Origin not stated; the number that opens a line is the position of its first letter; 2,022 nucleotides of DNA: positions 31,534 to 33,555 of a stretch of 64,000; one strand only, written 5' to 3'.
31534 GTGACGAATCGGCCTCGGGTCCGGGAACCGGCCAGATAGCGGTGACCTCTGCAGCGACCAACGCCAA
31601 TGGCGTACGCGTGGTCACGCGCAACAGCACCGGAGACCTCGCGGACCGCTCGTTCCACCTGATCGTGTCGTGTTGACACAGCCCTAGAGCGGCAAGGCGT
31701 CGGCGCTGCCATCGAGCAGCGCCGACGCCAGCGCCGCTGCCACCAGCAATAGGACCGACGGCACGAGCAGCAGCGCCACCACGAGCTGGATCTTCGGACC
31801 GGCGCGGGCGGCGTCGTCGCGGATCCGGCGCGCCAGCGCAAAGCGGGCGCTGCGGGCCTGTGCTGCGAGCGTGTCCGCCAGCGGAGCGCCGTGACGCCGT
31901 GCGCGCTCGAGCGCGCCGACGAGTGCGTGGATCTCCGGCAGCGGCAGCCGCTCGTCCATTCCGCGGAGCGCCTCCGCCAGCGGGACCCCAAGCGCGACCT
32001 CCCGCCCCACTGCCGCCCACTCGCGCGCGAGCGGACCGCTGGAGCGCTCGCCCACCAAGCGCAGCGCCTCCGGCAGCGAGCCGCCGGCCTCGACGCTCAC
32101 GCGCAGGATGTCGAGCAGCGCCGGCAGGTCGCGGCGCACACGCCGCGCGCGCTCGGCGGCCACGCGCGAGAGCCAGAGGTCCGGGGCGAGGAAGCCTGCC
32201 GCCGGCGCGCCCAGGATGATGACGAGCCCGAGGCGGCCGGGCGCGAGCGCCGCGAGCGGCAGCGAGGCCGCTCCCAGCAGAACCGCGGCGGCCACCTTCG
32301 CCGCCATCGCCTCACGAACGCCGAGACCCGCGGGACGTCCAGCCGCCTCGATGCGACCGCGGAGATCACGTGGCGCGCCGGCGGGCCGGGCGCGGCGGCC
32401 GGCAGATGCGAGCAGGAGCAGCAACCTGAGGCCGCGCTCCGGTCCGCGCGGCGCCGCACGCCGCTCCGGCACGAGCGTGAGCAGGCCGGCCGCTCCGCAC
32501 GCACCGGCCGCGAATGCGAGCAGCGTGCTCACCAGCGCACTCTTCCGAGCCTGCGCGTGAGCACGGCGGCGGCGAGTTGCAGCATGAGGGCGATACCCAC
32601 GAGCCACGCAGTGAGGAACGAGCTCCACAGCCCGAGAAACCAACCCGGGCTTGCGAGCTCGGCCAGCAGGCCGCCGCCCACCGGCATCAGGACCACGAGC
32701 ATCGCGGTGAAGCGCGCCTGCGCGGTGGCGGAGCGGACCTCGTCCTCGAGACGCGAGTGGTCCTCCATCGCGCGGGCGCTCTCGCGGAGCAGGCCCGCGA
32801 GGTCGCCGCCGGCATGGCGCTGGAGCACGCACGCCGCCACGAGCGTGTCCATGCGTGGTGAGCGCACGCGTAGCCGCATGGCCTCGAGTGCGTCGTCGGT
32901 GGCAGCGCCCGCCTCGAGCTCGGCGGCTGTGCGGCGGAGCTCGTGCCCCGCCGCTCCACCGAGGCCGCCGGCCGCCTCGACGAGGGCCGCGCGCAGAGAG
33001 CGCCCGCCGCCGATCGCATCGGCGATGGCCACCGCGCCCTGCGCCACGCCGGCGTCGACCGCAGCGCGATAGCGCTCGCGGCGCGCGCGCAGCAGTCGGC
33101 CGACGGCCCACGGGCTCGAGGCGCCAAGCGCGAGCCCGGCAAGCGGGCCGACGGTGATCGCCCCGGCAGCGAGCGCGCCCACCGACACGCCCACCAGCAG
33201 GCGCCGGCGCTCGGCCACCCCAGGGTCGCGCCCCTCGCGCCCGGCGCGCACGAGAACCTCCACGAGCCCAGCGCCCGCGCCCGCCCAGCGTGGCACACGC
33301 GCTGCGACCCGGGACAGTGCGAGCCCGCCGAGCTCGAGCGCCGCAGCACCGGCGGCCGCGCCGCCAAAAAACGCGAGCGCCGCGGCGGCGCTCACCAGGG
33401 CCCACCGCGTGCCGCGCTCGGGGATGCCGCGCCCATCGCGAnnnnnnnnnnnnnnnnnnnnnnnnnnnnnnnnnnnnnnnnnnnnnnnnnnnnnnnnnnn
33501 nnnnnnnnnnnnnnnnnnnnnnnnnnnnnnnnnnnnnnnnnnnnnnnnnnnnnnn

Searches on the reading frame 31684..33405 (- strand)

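Call 14: search_protein_families(library=pfam, proteins=[window:31684-33405:-], max_evalue=0.001)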
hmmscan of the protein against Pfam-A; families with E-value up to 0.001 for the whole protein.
window:31684-33405:- (573 aa): 1 family
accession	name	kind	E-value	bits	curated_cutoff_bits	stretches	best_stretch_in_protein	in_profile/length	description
PF00482.28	T2SSF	-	6.5e-18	65.3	25.2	1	431-555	2-123/125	Type II secretion system (T2SS), protein F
